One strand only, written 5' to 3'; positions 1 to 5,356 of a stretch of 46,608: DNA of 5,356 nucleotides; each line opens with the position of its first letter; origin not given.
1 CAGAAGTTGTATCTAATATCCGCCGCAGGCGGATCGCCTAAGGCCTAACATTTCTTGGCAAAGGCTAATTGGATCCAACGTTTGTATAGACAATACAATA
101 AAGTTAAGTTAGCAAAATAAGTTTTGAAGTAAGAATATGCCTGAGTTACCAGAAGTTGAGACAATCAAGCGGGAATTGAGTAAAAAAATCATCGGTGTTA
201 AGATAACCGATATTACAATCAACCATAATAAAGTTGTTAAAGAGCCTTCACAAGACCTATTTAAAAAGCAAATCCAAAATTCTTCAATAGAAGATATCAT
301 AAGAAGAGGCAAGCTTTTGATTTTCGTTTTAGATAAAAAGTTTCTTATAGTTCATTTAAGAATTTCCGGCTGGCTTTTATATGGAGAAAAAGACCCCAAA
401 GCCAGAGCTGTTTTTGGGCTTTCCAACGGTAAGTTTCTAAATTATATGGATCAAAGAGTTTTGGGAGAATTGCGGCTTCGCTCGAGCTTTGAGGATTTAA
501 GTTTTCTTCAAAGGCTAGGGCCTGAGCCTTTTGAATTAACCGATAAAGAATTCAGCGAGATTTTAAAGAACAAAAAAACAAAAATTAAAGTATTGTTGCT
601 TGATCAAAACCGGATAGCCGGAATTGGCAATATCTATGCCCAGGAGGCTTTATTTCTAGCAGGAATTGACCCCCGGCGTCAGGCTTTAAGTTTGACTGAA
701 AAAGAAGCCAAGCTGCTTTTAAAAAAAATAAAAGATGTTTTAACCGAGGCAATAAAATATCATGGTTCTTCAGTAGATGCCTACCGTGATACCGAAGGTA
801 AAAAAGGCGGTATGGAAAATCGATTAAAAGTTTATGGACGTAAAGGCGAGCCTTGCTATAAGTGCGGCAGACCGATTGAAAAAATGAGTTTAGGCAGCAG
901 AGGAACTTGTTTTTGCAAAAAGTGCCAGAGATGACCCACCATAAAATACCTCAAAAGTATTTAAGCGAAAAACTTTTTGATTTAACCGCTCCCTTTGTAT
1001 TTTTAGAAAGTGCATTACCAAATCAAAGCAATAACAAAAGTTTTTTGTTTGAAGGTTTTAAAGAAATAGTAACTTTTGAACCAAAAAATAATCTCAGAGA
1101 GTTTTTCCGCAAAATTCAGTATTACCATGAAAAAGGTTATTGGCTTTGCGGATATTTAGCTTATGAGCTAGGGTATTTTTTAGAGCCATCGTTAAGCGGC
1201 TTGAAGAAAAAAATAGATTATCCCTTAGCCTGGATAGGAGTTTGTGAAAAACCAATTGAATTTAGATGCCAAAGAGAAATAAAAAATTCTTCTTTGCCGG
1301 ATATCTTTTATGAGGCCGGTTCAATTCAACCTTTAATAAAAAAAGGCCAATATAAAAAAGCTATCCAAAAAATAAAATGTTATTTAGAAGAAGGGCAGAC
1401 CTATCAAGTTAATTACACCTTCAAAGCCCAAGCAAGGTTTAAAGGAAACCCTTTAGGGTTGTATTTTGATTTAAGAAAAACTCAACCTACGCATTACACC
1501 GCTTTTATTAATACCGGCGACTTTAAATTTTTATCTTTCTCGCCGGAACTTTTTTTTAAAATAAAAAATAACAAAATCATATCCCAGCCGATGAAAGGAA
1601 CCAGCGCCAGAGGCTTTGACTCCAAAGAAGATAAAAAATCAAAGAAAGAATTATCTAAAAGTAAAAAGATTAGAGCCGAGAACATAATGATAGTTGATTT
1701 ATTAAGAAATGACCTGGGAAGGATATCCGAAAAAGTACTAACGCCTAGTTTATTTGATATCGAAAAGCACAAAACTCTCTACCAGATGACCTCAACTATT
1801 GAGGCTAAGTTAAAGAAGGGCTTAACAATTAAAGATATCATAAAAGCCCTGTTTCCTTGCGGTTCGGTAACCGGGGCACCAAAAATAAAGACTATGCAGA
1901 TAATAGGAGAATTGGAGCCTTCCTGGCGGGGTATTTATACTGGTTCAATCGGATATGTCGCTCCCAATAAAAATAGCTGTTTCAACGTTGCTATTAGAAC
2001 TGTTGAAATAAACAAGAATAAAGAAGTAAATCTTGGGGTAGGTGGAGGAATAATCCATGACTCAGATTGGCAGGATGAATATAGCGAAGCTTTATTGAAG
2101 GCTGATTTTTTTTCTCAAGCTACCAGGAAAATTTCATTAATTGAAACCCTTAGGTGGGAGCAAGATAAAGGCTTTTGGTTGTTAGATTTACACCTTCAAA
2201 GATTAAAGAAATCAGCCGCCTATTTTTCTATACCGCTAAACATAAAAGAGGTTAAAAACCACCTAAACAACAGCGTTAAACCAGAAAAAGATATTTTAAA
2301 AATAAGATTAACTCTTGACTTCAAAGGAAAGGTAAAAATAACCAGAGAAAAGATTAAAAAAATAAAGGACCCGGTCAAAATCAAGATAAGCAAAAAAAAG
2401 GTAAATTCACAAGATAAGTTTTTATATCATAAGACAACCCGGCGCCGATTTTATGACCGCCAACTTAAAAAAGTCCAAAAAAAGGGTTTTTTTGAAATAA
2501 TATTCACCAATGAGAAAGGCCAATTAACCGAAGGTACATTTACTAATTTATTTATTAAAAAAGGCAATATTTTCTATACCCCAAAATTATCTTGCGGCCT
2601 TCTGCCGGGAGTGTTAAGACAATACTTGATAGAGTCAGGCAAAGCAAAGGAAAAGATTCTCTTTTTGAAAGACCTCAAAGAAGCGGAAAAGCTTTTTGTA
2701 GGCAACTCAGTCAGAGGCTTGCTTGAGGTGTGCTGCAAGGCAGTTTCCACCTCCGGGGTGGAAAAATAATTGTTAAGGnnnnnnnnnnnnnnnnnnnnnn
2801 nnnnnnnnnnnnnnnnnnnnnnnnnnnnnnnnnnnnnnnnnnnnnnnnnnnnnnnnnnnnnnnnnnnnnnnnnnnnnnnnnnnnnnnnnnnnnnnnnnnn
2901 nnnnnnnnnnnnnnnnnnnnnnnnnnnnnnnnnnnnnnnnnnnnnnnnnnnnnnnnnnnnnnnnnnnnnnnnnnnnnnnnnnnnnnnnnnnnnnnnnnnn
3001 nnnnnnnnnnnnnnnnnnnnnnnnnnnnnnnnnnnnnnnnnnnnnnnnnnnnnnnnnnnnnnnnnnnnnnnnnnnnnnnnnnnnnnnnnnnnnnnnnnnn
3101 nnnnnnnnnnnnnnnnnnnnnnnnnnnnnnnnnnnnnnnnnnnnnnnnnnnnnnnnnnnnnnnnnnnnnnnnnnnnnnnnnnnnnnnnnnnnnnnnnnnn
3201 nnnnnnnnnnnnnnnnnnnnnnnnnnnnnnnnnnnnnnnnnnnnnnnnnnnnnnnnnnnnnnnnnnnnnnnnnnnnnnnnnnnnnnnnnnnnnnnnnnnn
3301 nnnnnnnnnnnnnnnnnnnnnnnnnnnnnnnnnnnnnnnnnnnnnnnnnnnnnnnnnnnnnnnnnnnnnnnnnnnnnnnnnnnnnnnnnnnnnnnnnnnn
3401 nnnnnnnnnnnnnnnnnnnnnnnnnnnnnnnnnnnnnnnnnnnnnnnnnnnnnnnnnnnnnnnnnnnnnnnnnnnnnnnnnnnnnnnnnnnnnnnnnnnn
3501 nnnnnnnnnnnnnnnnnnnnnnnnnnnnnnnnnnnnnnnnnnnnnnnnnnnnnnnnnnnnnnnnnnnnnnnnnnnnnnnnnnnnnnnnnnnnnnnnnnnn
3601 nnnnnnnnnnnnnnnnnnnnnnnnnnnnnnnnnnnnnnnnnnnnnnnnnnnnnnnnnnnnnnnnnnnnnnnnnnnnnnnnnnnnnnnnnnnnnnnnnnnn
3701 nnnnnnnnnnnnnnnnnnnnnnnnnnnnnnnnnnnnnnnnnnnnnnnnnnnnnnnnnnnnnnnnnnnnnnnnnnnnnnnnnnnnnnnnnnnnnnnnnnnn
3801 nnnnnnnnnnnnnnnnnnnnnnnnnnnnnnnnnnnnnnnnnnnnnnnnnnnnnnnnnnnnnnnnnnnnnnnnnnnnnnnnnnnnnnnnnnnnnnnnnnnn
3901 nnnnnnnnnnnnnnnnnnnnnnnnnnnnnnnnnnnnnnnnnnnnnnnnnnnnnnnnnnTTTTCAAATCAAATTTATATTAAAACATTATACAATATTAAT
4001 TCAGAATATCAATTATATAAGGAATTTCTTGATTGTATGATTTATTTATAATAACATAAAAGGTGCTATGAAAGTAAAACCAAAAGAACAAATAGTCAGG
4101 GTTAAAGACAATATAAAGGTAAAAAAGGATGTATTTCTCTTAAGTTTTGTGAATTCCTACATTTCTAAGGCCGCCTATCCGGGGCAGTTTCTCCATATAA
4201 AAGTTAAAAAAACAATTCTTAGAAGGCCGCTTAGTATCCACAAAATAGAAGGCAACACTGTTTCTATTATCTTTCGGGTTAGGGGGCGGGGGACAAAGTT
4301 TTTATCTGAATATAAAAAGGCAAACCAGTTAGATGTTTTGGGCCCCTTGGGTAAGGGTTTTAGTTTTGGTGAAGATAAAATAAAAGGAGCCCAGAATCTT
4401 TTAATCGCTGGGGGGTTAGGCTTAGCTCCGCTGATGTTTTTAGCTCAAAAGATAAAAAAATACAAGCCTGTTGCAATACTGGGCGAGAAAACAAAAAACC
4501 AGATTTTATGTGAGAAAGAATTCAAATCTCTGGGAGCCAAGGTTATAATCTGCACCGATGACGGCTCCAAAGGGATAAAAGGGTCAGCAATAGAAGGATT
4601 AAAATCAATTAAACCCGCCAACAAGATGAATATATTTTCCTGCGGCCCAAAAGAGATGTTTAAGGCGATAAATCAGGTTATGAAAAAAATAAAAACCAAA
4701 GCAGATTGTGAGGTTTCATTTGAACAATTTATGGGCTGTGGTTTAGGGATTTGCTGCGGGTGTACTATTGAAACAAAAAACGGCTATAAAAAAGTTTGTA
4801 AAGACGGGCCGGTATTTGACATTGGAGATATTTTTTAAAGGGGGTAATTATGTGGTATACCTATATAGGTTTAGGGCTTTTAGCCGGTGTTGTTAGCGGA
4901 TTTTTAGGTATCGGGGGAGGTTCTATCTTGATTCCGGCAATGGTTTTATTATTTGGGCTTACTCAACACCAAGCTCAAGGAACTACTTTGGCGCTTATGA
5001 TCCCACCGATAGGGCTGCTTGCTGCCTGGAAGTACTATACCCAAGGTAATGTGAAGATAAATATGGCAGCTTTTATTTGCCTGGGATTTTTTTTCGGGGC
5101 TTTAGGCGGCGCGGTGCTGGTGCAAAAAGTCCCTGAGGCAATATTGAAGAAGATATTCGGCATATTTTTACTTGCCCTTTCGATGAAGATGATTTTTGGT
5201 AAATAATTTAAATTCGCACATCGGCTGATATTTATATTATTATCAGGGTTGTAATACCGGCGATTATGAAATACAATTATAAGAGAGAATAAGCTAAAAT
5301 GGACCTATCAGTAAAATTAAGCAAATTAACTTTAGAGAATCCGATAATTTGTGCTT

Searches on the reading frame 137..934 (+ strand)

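Call 60: search_protein_families(library=pfam, proteins=[window:137-934:+], max_evalue=0.00001)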
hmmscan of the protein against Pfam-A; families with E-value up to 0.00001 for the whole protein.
window:137-934:+ (265 aa): 4 families
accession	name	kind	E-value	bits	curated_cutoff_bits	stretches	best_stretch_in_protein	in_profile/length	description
PF01149.29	Fapy_DNA_glyco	-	7e-28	98.1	25.5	1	1-111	1-116/117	Formamidopyrimidine-DNA glycosylase N-terminal domain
PF06831.19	H2TH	-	8.9e-27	93.4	34.7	1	127-214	1-90/93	Formamidopyrimidine-DNA glycosylase H2TH domain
PF06827.20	zf-FPG_IleRS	-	3.1e-07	30.5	21.3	1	237-264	1-28/30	Zinc finger found in FPG and IleRS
PF05833.16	NFACT_N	-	6.5e-07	28.9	31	1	128-209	167-247/456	NFACT N-terminal and middle domains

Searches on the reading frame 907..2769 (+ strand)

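Call 60: search_protein_families(library=pfam, proteins=[window:907-2769:+], max_evalue=0.00001)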
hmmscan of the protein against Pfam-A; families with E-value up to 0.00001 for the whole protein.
window:907-2769:+ (620 aa): 2 families
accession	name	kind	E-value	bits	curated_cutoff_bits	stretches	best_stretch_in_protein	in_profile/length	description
PF00425.24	Chorismate_bind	-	3.4e-85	286.1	27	1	147-398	3-257/257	chorismate binding enzyme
PF01063.24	Aminotran_4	-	2.4e-43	149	28.5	1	411-608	2-220/223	Amino-transferase class IV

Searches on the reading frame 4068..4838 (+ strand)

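Call 60: search_protein_families(library=pfam, proteins=[window:4068-4838:+], max_evalue=0.00001)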
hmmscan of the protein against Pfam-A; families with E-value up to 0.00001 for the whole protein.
window:4068-4838:+ (256 aa): 1 family
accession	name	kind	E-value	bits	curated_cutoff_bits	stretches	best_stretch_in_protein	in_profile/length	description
PF10418.14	DHODB_Fe-S_bind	-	4e-14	52.5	23.9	1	219-255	1-40/41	Iron-sulfur cluster binding domain of dihydroorotate dehydrogenase B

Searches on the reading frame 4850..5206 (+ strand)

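Call 60: search_protein_families(library=pfam, proteins=[window:4850-5206:+], max_evalue=0.00001)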
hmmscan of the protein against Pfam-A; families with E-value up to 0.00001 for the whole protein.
window:4850-5206:+ (118 aa): 1 family
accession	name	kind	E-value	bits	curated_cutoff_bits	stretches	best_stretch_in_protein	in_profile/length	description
PF01925.25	TauE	-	1.2e-22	81.2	32.6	1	6-117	2-110/237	Sulfite exporter TauE/SafE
